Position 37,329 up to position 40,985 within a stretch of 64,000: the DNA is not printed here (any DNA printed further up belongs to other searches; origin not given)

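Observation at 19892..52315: ~32-kb lipoprotein-based starch utilisation locus: a Sus/amylosome analogue without dockerins or TonB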

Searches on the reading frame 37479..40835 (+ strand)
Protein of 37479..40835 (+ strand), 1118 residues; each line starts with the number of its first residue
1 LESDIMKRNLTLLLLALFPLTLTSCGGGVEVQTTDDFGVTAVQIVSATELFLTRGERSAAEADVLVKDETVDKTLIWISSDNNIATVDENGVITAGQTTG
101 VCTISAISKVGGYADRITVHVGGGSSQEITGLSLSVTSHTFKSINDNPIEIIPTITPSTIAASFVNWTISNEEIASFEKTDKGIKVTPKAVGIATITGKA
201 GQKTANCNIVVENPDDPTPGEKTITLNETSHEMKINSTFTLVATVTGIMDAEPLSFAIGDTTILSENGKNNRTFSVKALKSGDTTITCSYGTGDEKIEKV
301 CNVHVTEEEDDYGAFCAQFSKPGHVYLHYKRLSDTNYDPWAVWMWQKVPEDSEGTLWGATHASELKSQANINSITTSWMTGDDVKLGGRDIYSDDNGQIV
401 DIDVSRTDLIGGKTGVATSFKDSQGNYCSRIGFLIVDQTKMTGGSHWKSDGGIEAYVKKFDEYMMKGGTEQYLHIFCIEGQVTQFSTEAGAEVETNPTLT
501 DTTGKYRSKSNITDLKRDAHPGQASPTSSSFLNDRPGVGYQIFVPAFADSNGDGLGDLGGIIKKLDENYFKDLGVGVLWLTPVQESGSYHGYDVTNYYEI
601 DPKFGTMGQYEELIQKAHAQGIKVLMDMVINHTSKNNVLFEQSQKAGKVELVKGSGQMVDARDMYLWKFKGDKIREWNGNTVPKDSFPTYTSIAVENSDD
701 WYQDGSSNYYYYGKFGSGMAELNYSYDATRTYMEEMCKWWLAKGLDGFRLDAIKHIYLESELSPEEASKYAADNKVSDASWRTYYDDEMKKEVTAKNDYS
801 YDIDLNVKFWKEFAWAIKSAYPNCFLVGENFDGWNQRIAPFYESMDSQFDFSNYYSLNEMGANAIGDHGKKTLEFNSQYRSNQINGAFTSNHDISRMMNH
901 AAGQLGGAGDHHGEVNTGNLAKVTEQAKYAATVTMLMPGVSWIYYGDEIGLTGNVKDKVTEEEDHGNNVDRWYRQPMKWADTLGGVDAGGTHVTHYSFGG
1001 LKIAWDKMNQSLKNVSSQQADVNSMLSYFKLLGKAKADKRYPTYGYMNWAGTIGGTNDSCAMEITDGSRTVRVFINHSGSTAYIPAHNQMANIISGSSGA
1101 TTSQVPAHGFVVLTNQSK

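Call 5: search_protein_families(library=pfam, proteins=[window:37479-40835:+], max_evalue=0.01)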
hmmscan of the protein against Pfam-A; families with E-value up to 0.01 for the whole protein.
window:37479-40835:+ (1118 aa): 3 families
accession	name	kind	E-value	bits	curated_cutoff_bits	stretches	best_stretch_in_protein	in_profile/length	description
PF00128.31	Alpha-amylase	-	1.2e-74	252.6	22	1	541-1035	1-436/446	Alpha amylase, catalytic domain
PF02368.24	Big_2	-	2.2e-08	34.4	22.8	1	45-119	7-79/79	Bacterial Ig-like domain (group 2)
PF14701.12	hDGE_amylase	-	0.0016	18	27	1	571-643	32-113/439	Glycogen debranching enzyme, glucanotransferase domain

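Call 11: find_encoding_contigs(protein=window:37494-40835:+, flank=10000, max_places=6)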
Protein window:37494-40835:+ (1113 aa): no gene with exactly this product is on record in the collection.

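Call 12: find_related_loci(query=window:37494-40835:+, collection=genome_contigs, flank=10000)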
Query window:37494-40835:+ (1113 aa) in genome_contigs; peptide patterns used: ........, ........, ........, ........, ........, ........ (x = any residue, [..] = any of these).
90 stretches matched a pattern; 76 encode a relative of the query (tblastn E <= 1e-3); 76 distinct loci.
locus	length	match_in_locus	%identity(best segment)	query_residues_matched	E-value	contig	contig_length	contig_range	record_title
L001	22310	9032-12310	49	1-1108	0e+0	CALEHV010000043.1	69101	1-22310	MAG TPA_asm: uncultured Firmicutes bacterium isolate SRR6425755_bin.104_CONCOCT_v1.1_MAG genome assembly, contig: ERZ176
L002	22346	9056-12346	47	1-1108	0e+0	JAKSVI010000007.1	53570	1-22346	MAG: Bacilli bacterium isolate Horse_feces355 MAG355_7, whole genome shotgun sequence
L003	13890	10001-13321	45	1-1108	0e+0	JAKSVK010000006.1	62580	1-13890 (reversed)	MAG: Bacilli bacterium isolate Horse_feces357 MAG357_6, whole genome shotgun sequence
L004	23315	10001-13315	44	1-1108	0e+0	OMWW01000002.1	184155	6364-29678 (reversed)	uncultured Erysipelotrichaceae bacterium isolate RUG042 genome assembly, contig: scaffold_8, whole genome shotgun sequen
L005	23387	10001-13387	43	1-1108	0e+0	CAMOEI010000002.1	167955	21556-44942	MAG: uncultured Bacillales bacterium isolate SRR873606_bin.85_metaWRAP_v1.3_MAG genome assembly, contig: NODE_48_length_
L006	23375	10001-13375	44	1-1108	0e+0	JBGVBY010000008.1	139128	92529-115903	MAG: Bacilli bacterium isolate ruminal_MAG_397 ruminal_MAG_397_contig_0008, whole genome shotgun sequence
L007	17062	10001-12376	42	286-1071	0e+0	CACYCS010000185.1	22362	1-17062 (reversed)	MAG: uncultured Erysipelotrichaceae bacterium isolate RUG11821 genome assembly, contig: RUG11821_asm_185, whole genome s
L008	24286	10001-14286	44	305-1037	0e+0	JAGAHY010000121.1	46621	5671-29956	MAG: Bacilli bacterium isolate RGIG8459 Water_deer_Abomasum.Co__c388783, whole genome shotgun sequence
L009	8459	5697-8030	42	305-1079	0e+0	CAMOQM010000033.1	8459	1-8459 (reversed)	MAG: uncultured Bacillales bacterium isolate SRR873606_bin.8_metaWRAP_v1.3_MAG genome assembly, contig: NODE_22172_lengt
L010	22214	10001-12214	42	302-1037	1e-173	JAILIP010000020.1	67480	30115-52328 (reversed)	MAG: Bacilli bacterium isolate RUI153 k141_1937902_flag=0_multi=19.9944_len=67480, whole genome shotgun sequence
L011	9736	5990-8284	36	268-1108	2e-146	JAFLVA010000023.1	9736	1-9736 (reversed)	MAG: Erysipelotrichales bacterium isolate HAN093 Seq23, whole genome shotgun sequence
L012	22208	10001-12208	36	305-1108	5e-145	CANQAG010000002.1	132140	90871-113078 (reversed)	MAG: uncultured Bacilli bacterium isolate Lapin-002__bin95 genome assembly, contig: Lapin-002__NODE_124_length_132140_co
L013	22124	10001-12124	36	318-1107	4e-142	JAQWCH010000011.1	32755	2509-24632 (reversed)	MAG: Bacilli bacterium isolate STF2_239 NODE_2872_length_32755_cov_15.640707_Sandtown_F2, whole genome shotgun sequence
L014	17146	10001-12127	37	314-1108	1e-141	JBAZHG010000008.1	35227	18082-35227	MAG: Bacilli bacterium isolate SO_2017_LW3_65 NODE_2877_length_35227_cov_1.987493_LW162_2017, whole genome shotgun seque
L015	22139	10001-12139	36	318-1111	3e-141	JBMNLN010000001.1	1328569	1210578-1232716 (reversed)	MAG: Bacilli bacterium isolate SBF912LR0HQ0038 contig_47007, whole genome shotgun sequence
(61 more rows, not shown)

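Call 63: search_protein_families(library=ncbifam, proteins=[window:37494-40835:+], max_evalue=0.00001)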
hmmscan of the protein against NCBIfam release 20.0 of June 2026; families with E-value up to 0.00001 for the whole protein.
window:37494-40835:+ (1113 aa): 32 families (the best 25 are shown)
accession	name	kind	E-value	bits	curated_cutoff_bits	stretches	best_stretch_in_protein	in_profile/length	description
TIGR02456.1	treS_nterm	equivalog_domain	3.3e-46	157.9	678.35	1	532-762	6-213/539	maltose alpha-D-glucosyltransferase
TIGR02403.1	trehalose_treC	equivalog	3.2e-43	148.2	799.05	1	533-791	6-236/544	alpha,alpha-phosphotrehalase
NF008183.0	PRK10933.1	subfamily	1.1e-41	143.1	535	1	531-757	10-211/551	alpha,alpha-phosphotrehalase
NF051899.1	BetGalacBglAAgro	equivalog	6e-41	140.4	900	1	532-948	6-373/537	beta-galactosidase BglA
NF041090.1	Cyc-maltodext_AglB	equivalog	3.7e-32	111.8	540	1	551-752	62-212/470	cyclomaltodextrinase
NF008051.0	PRK10785.1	equivalog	4.5e-28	97.8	568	1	551-681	176-301/607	maltodextrin glucosidase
NF041321.1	Alpha-amyl_MalA_Halo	equivalog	1.5e-24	86.4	875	1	535-641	263-368/666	alpha-amylase MalA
NF011083.0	PRK14510.1-2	equivalog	1.1e-20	72.9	1322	1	551-639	220-306/1186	bifunctional glycogen debranching protein GlgX/4-alpha-glucanotransferase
TIGR02401.1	trehalose_TreY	equivalog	4.2e-15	55.1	498.65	1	563-631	23-93/838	malto-oligosyltrehalose synthase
NF007051.0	PRK09505.1-1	equivalog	1.8e-14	52.7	864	1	551-632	236-330/686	alpha-amylase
TIGR02402.1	trehalose_TreZ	equivalog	4e-14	51.8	538.8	1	551-628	109-186/545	malto-oligosyltrehalose trehalohydrolase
NF007060.0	PRK09505.2-5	equivalog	4.7e-14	51.3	790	1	551-652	232-344/690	alpha-amylase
NF006970.0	PRK09441.1-3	equivalog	7.3e-14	51.3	516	1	565-751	67-234/466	alpha-amylase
NF007058.0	PRK09505.2-3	equivalog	3.6e-11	41.9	897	1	551-654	247-361/742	alpha-amylase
NF007059.0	PRK09505.2-4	equivalog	6.7e-11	41.2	865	1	551-646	226-334/683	alpha-amylase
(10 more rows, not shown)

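Call 78: search_solved_structures(query=window:37494-40835:+, max_evalue=1e-10)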
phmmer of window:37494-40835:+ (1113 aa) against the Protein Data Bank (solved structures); distinct sequences matched with E-value up to 1e-10: 181 (the best 60 are shown).
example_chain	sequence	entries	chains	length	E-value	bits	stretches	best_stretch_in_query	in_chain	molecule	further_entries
1wza_A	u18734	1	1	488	4.3e-43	150.4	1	530-753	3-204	alpha-amylase A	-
3k8k_A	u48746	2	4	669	6.9e-42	146.4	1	528-639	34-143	Alpha-amylase, susG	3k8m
9fz0_A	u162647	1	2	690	1.1e-41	145.7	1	528-639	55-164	Alpha-amylase SusG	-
6bs6_A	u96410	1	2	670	2.4e-41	144.6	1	528-639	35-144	Alpha-amylase SusG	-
3k8l_A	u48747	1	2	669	2.4e-41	144.6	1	528-639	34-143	Alpha-amylase, susG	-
5zcc_A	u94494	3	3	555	5.4e-41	143.4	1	532-752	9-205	Alpha-glucosidase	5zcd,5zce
5zcb_A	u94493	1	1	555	5.4e-41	143.4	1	532-752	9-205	Alpha-glucosidase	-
8ids_A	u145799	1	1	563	6e-41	143.3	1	532-752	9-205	Alpha-glucosidase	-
8ibk_A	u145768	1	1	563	6e-41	143.3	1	532-752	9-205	Alpha-glucosidase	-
7jjt_A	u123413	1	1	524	1.8e-40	141.7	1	528-639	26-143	Alpha-amylase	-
9fz2_A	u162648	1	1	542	2.2e-40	141.4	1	528-639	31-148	Alpha-amylase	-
7jjn_A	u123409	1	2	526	1.5e-39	138.7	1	523-636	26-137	Glycosidases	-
2ze0_A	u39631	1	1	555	1.7e-39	138.5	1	531-754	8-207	Alpha-glucosidase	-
1uok_A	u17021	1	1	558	1.1e-38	135.8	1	532-763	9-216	OLIGO-1,6-GLUCOSIDASE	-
5brq_A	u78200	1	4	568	3e-38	134.4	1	532-761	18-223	Glycoside Hydrolase Family 13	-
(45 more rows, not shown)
